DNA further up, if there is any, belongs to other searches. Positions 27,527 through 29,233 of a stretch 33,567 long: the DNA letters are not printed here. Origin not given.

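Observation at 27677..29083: Stand-alone, highly diverged Rho paralog with altered catalytic and RNA-translocation motifs, embedded between sleB-ypeB and gerABC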

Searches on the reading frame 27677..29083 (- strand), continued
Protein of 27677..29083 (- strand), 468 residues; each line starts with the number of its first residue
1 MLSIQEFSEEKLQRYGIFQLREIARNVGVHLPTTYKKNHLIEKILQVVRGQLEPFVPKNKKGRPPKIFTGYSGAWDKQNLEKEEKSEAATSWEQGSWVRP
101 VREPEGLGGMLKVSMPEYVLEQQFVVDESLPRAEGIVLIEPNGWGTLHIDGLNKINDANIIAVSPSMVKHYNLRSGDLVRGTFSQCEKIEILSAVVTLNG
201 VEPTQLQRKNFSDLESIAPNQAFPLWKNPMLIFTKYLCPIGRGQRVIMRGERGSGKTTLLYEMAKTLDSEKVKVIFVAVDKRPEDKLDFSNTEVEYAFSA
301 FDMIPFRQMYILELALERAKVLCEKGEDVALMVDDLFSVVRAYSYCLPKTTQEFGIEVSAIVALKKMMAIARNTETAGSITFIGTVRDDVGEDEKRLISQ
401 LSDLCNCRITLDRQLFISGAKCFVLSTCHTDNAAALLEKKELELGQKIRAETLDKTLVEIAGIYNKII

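Call 25: find_encoding_contigs(protein=P0034, flank=1500, max_places=10)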
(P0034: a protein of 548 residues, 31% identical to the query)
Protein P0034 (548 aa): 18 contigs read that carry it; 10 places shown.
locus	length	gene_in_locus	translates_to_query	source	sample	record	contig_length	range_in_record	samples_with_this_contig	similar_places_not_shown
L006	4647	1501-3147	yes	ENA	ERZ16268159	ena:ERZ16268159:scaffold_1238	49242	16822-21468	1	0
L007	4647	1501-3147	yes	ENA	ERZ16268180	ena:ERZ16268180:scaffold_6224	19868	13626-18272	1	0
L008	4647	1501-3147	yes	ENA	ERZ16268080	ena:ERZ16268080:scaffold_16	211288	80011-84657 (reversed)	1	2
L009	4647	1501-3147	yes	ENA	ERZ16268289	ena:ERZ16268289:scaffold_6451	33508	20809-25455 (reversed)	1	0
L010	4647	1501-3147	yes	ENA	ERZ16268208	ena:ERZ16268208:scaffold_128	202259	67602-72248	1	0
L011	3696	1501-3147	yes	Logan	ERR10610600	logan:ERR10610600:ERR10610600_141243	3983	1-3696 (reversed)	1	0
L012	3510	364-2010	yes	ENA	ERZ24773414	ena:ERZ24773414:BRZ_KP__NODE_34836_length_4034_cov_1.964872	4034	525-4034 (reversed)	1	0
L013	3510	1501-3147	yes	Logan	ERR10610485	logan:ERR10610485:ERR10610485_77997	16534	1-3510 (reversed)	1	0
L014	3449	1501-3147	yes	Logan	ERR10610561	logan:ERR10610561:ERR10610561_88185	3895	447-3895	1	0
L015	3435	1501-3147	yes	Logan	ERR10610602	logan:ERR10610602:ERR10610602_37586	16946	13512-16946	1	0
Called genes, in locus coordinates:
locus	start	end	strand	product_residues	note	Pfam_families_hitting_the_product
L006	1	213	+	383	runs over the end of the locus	PF13793:Pribosyltran_N, PF00156:Pribosyltran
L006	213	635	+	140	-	-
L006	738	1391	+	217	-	PF13483:Lactamase_B_3, PF12706:Lactamase_B_2 (faint)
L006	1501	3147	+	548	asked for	PF07498:Rho_N (faint), PF07497:Rho_RNA_bind, PF00006:ATP-synt_ab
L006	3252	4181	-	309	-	PF01116:F_bP_aldolase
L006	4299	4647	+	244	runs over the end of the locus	PF05175:MTS, PF06325:PrmA (weak), PF02475:TRM5-TYW2_MTfase (weak), PF03602:Cons_hypoth95 (weak), PF13847:Methyltransf_31, PF13649:Methyltransf_25 (weak)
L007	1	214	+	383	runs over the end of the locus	PF13793:Pribosyltran_N, PF00156:Pribosyltran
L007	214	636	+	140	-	-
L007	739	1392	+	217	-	PF13483:Lactamase_B_3, PF12706:Lactamase_B_2 (faint)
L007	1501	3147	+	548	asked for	PF07498:Rho_N (faint), PF07497:Rho_RNA_bind, PF00006:ATP-synt_ab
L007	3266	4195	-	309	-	PF01116:F_bP_aldolase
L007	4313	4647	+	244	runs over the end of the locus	PF05175:MTS, PF06325:PrmA (weak), PF02475:TRM5-TYW2_MTfase (weak), PF03602:Cons_hypoth95 (weak), PF13847:Methyltransf_31, PF13649:Methyltransf_25 (weak)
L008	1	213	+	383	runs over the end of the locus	PF13793:Pribosyltran_N, PF00156:Pribosyltran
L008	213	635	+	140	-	-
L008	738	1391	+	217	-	PF13483:Lactamase_B_3, PF12706:Lactamase_B_2 (faint)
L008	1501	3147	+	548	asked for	PF07498:Rho_N (faint), PF07497:Rho_RNA_bind, PF00006:ATP-synt_ab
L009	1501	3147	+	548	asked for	PF07498:Rho_N (faint), PF07497:Rho_RNA_bind, PF00006:ATP-synt_ab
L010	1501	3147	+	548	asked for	PF07498:Rho_N (faint), PF07497:Rho_RNA_bind, PF00006:ATP-synt_ab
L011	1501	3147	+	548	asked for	PF07498:Rho_N (faint), PF07497:Rho_RNA_bind, PF00006:ATP-synt_ab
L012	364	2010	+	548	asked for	PF07498:Rho_N (faint), PF07497:Rho_RNA_bind, PF00006:ATP-synt_ab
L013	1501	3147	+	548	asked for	PF07498:Rho_N (faint), PF07497:Rho_RNA_bind, PF00006:ATP-synt_ab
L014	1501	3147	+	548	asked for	PF07498:Rho_N (faint), PF07497:Rho_RNA_bind, PF00006:ATP-synt_ab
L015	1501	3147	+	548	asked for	PF07498:Rho_N (faint), PF07497:Rho_RNA_bind, PF00006:ATP-synt_ab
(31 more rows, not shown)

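Call 26: find_encoding_contigs(protein=P0045, flank=1500, max_places=10)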
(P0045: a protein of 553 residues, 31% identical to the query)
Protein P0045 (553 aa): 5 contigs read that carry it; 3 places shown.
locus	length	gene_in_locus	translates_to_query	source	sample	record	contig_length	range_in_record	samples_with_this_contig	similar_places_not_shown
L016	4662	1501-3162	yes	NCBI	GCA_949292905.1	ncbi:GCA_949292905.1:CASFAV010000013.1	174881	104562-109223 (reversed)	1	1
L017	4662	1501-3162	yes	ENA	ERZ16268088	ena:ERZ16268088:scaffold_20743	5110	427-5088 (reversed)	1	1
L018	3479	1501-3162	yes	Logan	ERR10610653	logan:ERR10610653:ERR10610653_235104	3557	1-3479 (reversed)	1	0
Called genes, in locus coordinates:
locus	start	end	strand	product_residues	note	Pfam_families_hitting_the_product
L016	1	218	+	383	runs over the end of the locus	PF13793:Pribosyltran_N, PF00156:Pribosyltran, PF14572:Pribosyl_synth (faint)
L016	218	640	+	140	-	-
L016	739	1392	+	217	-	PF13483:Lactamase_B_3, PF12706:Lactamase_B_2 (faint)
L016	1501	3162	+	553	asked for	PF07498:Rho_N (faint), PF07497:Rho_RNA_bind, PF00006:ATP-synt_ab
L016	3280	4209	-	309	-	PF01116:F_bP_aldolase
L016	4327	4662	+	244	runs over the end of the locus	PF05175:MTS, PF06325:PrmA (weak), PF02475:TRM5-TYW2_MTfase (weak), PF03602:Cons_hypoth95 (weak), PF13847:Methyltransf_31 (weak), PF13649:Methyltransf_25 (weak)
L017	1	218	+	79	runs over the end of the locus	?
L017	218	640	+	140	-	-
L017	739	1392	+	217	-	PF13483:Lactamase_B_3, PF12706:Lactamase_B_2 (faint)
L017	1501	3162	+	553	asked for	PF07498:Rho_N (faint), PF07497:Rho_RNA_bind, PF00006:ATP-synt_ab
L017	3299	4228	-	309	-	PF01116:F_bP_aldolase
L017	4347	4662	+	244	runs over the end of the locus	PF05175:MTS, PF06325:PrmA (weak), PF02475:TRM5-TYW2_MTfase (weak), PF03602:Cons_hypoth95 (weak), PF13847:Methyltransf_31 (weak), PF13649:Methyltransf_25 (weak)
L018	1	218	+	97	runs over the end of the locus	?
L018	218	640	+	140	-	-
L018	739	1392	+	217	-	PF13483:Lactamase_B_3, PF12706:Lactamase_B_2 (faint)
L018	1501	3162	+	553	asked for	PF07498:Rho_N (faint), PF07497:Rho_RNA_bind, PF00006:ATP-synt_ab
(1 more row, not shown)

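Call 27: find_encoding_contigs(protein=P0006, flank=10000, max_places=4)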
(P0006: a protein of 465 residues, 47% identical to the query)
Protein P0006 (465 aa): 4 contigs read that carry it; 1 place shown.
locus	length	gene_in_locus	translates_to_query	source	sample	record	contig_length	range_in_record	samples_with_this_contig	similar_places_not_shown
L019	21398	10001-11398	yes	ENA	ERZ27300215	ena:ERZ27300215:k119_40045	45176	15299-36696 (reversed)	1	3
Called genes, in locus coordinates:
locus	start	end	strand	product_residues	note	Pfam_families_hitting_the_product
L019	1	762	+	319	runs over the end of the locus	PF01734:Patatin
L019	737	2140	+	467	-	PF00753:Lactamase_B (faint)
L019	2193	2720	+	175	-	PF01202:SKI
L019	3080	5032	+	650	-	PF00456:Transketolase_N, PF00676:E1_dh, PF02779:Transket_pyr, PF02780:Transketolase_C (weak), PF22613:Transketolase_C_1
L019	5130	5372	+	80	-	PF06257:VEG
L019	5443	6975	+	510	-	PF12673:SipL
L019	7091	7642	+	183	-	PF09551:Spore_II_R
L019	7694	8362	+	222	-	PF08823:PG_binding_2 (weak), PF01471:PG_binding_1, PF07486:Hydrolase_2, PF00397:WW (weak)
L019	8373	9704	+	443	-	PF20769:YPEB_N, PF14620:YPEB_PepSY1-2, PF03413:PepSY (weak)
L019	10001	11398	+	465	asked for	PF07498:Rho_N (weak), PF00006:ATP-synt_ab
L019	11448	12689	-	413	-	PF25198:Spore_GerAC_N, PF05504:Spore_GerAC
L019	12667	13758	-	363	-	PF03845:Spore_permease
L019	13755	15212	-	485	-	PF03323:GerA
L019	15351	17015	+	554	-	PF00749:tRNA-synt_1c, PF03950:tRNA-synt_1c_C, PF20974:tRNA-synt_1c_C2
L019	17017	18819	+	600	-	PF01411:tRNA-synt_2c, PF07973:tRNA_SAD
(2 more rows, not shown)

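Call 28: find_encoding_contigs(protein=P0002, flank=10000, max_places=4)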
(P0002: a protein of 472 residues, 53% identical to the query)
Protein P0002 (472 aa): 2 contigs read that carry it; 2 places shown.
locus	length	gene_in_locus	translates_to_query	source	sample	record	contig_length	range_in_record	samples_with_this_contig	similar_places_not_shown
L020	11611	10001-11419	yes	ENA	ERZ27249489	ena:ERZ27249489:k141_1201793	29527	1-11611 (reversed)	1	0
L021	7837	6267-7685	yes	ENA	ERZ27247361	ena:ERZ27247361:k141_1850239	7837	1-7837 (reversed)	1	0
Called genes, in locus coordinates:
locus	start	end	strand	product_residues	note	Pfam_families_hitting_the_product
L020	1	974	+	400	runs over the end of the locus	PF00753:Lactamase_B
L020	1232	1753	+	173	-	PF01202:SKI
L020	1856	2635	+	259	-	-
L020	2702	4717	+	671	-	PF00456:Transketolase_N, PF02779:Transket_pyr, PF22613:Transketolase_C_1, PF02780:Transketolase_C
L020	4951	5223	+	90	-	PF06257:VEG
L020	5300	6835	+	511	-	PF12673:SipL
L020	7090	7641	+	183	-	PF09551:Spore_II_R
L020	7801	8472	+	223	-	PF01471:PG_binding_1, PF07486:Hydrolase_2, PF00397:WW (faint)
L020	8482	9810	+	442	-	PF20769:YPEB_N, PF14620:YPEB_PepSY1-2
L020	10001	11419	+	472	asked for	PF00006:ATP-synt_ab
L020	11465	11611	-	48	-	?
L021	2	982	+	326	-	?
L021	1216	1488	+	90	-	PF06257:VEG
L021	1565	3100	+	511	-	PF12673:SipL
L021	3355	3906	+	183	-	PF09551:Spore_II_R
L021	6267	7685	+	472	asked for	PF00006:ATP-synt_ab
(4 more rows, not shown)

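Call 29: search_protein_representatives(alignment_id=A2)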
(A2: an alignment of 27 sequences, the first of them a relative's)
Query: 27 sequences, 467 profile positions. Proteins with E-value up to 0.001 (for the whole library): 5342; up to 1e-10: 3086; up to 1e-30: 1142. The best 150 are listed.
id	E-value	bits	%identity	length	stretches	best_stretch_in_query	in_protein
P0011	7.8e-200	681.0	-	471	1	1-466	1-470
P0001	5.4e-190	648.6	-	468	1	4-466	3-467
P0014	7.9e-185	631.5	-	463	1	3-466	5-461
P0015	7.2e-181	618.5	-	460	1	1-463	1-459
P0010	2.7e-180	616.6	-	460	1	4-466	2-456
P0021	6.1e-179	612.1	-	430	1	4-436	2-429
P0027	6.4e-141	486.8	-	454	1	3-464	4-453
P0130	2.4e-128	445.3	-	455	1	4-465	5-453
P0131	2.0e-119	415.9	-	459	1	5-466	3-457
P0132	1.1e-94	334.4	-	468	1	8-466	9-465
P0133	1.2e-76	274.9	-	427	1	3-413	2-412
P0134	3.7e-75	270.0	-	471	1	5-463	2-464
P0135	1.5e-71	258.1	-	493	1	4-461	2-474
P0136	9.4e-68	245.5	-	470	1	5-462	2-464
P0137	1.9e-64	234.7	-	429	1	36-467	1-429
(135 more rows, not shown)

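Call 30: predict_structure(alignment_id=A3)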
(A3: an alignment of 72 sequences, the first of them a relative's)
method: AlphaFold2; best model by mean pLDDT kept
length: 468 residues; sequences in the alignment: 72
mean_pLDDT: 87.8   pTM: 0.78
mean pLDDT of the five models: 87.8, 87.8, 87.2, 87.2, 86.6
residues with pLDDT >= 90: 334; 70-90: 77; 50-70: 13; < 50: 44
segments of 3 or more residues with pLDDT < 50: 1-3, 60-84, 104-118
pLDDT, mean of each block of 10 residues (from residue 1): 65 90 89 93 92 75 41 43 61 88 48 46 80 97 94 93 94 97 91 95 91 96 96 96 97 95 98 98 95 96 95 98 97 97 90 84 96 97 95 91 96 93 93 96 96 94 91
secondary structure, 60 per line:
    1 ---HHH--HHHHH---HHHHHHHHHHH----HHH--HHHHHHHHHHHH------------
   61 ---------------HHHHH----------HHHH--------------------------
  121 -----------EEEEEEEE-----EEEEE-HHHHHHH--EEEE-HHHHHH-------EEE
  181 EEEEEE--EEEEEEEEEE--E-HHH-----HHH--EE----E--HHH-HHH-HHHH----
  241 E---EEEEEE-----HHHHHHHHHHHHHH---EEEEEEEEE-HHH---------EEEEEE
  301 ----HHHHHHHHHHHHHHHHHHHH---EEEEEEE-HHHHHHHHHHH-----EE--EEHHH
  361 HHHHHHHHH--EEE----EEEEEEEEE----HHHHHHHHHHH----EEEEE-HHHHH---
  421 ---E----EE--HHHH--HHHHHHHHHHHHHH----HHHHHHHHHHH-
elements in order: H9-13 H17-27 H37-48 H76-80 H91-94 E132-139 E145-149 H151-157 E160-163 H165-170 E178-186 E189-198 H233-236 E245-250 H256-269 E273-281 E295-300 H305-324 E328-334 H336-346 H358-369 E372-374 E379-387 H392-402 E407-411 H413-417 H433-436 H439-452 H457-467

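Call 37: fold_search(model_id=the predicted structure, library=pdb)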
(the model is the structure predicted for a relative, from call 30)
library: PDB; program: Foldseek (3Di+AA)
matches with E <= 10: 1953; with E <= 0.001: 1270
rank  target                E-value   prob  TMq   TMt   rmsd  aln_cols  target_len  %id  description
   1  3l0o_A                1.7e-28  1.00  0.64  0.72  20.6       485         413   24  Structure of RNA-free Rho transcription termination factor from Thermotoga maritima (released 2010-05-26)
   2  8q3n_A                6.3e-28  1.00  0.66  0.73  14.9       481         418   20  Bacterial transcription termination factor Rho + ADP (released 2023-09-27)
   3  5jji_D                1.1e-27  1.00  0.65  0.75  14.7       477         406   19  Rho transcription termination factor bound to rU7 and 6 ADP-BeF3 molecules (released 2016-11-16)
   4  5jji_C                1.9e-27  1.00  0.65  0.72  15.1       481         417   20  Rho transcription termination factor bound to rU7 and 6 ADP-BeF3 molecules (released 2016-11-16)
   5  5jjk_D                2.3e-27  1.00  0.65  0.74  14.5       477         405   19  Rho transcription termination factor bound to rA7 and 6 ADP-BeF3 molecules (released 2016-11-16)
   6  8q3p_a                2.5e-27  1.00  0.66  0.73  15.2       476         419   20  Bacterial transcription termination factor Rho G150D mutant bound to ADP; C-terminal 8xHis-tag (released 2023-09-27)
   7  5jji_E                2.6e-27  1.00  0.64  0.75  14.8       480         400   19  Rho transcription termination factor bound to rU7 and 6 ADP-BeF3 molecules (released 2016-11-16)
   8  6xas_A                2.8e-27  1.00  0.66  0.79   2.4       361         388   24  CryoEM Structure of E. coli Rho-dependent Transcription Pre-termination Complex (released 2020-12-16)
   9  5jjk_C                4.4e-27  1.00  0.65  0.73  14.7       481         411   20  Rho transcription termination factor bound to rA7 and 6 ADP-BeF3 molecules (released 2016-11-16)
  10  5jjk_E                6.3e-27  1.00  0.63  0.82   2.7       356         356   24  Rho transcription termination factor bound to rA7 and 6 ADP-BeF3 molecules (released 2016-11-16)
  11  6duq_A                7.5e-27  1.00  0.64  0.72  15.1       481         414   20  Structure of a Rho-NusG KOW domain complex (released 2018-09-05)
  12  3ice_B                8.0e-27  1.00  0.64  0.73  14.9       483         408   20  Rho transcription termination factor bound to RNA and ADP-BeF3 (released 2009-11-10)
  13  5jjl_A                8.5e-27  1.00  0.64  0.74   2.8       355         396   23  Rho transcription termination factor bound to rU8 and 5 ADP-BeF3 molecules (released 2016-11-16)
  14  6wa8_B                9.5e-27  1.00  0.65  0.74  14.8       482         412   19  Crystal structure of the E. coli transcription termination factor Rho (released 2020-09-16)
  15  5jjl_E                1.1e-26  1.00  0.64  0.77   2.9       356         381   23  Rho transcription termination factor bound to rU8 and 5 ADP-BeF3 molecules (released 2016-11-16)
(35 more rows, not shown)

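Call 41: find_encoding_contigs(protein=P0040, flank=3000, max_places=10)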
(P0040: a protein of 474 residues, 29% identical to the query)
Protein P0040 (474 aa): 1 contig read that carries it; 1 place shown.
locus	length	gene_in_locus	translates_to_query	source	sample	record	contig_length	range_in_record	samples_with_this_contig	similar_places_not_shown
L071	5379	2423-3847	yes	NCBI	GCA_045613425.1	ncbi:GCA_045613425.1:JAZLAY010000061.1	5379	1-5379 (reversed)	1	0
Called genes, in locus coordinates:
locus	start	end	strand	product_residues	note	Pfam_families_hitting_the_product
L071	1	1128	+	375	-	?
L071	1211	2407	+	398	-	PF01266:DAO (weak), PF03486:HI0933_like, PF22780:HI0933_like_1st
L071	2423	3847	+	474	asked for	PF07497:Rho_RNA_bind, PF00006:ATP-synt_ab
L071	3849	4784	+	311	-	PF01555:N6_N4_Mtase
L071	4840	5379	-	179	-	?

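Call 55: find_encoding_contigs(protein=P0083, flank=7000, max_places=6)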
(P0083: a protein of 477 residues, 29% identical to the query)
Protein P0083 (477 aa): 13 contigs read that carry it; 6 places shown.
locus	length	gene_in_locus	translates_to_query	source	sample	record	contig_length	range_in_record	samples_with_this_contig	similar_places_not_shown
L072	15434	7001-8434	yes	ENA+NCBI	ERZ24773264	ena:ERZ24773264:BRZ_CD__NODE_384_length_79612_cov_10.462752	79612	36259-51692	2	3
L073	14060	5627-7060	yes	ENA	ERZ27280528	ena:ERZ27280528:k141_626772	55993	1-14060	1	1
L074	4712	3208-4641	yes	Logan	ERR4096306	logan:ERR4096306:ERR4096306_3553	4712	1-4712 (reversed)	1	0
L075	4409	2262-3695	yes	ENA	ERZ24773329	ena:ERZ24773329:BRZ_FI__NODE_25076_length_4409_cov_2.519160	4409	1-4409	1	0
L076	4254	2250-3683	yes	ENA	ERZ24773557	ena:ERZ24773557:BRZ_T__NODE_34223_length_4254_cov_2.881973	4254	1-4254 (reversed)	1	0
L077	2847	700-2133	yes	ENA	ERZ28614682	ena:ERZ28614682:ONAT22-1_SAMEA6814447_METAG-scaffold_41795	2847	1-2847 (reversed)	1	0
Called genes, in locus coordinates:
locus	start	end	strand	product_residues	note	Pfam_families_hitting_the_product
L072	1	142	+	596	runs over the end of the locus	-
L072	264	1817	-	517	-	PF01676:Metalloenzyme, PF06415:iPGM_N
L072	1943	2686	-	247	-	PF00121:TIM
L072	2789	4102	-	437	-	PF00162:PGK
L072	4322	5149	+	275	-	PF02153:PDH_N, PF20463:PDH_C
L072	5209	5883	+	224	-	PF01027:Bax1-I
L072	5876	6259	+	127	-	-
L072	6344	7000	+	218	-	PF13483:Lactamase_B_3, PF12706:Lactamase_B_2 (faint)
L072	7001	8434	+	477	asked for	PF07497:Rho_RNA_bind, PF00006:ATP-synt_ab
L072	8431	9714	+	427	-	PF01018:GTP1_OBG, PF01926:MMR_HSR1, PF02421:FeoB_N, PF09269:DUF1967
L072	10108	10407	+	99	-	PF01985:CRS1_YhbY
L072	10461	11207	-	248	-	-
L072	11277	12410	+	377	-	PF01467:CTP_transf_like, PF01966:HD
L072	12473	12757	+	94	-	PF02410:RsfS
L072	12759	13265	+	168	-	PF13527:Acetyltransf_9 (weak), PF00583:Acetyltransf_1 (weak), PF13673:Acetyltransf_10 (faint), PF13508:Acetyltransf_7 (weak)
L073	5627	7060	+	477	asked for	PF07497:Rho_RNA_bind, PF00006:ATP-synt_ab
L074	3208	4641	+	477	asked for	PF07497:Rho_RNA_bind, PF00006:ATP-synt_ab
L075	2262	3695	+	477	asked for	PF07497:Rho_RNA_bind, PF00006:ATP-synt_ab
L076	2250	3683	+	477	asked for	PF07497:Rho_RNA_bind, PF00006:ATP-synt_ab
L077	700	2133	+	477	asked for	PF07497:Rho_RNA_bind, PF00006:ATP-synt_ab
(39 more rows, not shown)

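Call 63: list_cluster_members(proteins=[P0332, P0288, P0289, P0291, P0300, P0314, P0330, P0324, P0283, P0073])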
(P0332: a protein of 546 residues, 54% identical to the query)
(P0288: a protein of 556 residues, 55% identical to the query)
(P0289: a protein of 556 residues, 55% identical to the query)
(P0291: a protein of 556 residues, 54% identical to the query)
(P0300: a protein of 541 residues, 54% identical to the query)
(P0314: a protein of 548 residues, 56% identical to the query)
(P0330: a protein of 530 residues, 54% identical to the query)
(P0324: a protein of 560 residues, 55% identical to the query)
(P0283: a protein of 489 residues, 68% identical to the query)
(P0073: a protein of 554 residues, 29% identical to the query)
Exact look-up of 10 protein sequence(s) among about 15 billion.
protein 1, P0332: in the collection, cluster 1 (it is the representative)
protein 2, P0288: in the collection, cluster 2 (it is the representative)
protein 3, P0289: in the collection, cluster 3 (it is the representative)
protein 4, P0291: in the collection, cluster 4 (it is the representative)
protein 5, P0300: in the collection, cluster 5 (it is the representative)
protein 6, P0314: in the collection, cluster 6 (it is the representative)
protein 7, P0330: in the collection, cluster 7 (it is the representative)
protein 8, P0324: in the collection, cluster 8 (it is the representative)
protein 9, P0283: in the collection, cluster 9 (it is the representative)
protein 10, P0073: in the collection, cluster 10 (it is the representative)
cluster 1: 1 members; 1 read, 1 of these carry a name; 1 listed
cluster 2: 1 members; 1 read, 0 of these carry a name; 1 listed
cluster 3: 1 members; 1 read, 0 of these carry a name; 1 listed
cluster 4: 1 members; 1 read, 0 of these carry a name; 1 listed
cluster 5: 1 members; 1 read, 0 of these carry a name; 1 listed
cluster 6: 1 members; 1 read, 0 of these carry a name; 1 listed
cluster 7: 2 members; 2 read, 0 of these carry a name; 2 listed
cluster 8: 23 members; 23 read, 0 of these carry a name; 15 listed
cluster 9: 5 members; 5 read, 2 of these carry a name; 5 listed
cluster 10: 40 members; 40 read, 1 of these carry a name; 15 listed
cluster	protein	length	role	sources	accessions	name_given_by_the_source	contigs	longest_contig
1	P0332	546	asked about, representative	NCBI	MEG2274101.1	MAG: transcription termination factor Rho [Clostridia bacterium]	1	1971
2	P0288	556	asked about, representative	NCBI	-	-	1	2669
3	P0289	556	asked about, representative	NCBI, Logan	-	-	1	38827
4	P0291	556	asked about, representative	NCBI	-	-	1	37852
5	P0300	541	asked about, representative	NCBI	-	-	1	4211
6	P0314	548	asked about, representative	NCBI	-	-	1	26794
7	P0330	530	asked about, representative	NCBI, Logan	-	-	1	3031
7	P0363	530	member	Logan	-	-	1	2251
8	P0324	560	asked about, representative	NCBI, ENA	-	-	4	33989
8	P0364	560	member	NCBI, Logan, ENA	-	-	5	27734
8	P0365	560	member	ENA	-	-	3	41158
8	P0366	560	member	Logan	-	-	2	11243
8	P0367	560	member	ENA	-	-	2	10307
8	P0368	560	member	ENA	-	-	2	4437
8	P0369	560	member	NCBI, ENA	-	-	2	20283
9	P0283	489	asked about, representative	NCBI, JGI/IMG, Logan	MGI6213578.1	MAG: transcription termination factor Rho [Christensenellales bacterium] | transcription termination factor Rho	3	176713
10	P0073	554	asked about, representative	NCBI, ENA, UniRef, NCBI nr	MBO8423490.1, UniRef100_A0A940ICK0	MAG: transcription termination factor Rho [Firmicutes bacterium] | Transcription termination factor Rho n=1 Tax=Candidatus Stercoripulliclostridium ... | transcription termination factor Rho [Candidatus Stercoripulliclostridium pullicola]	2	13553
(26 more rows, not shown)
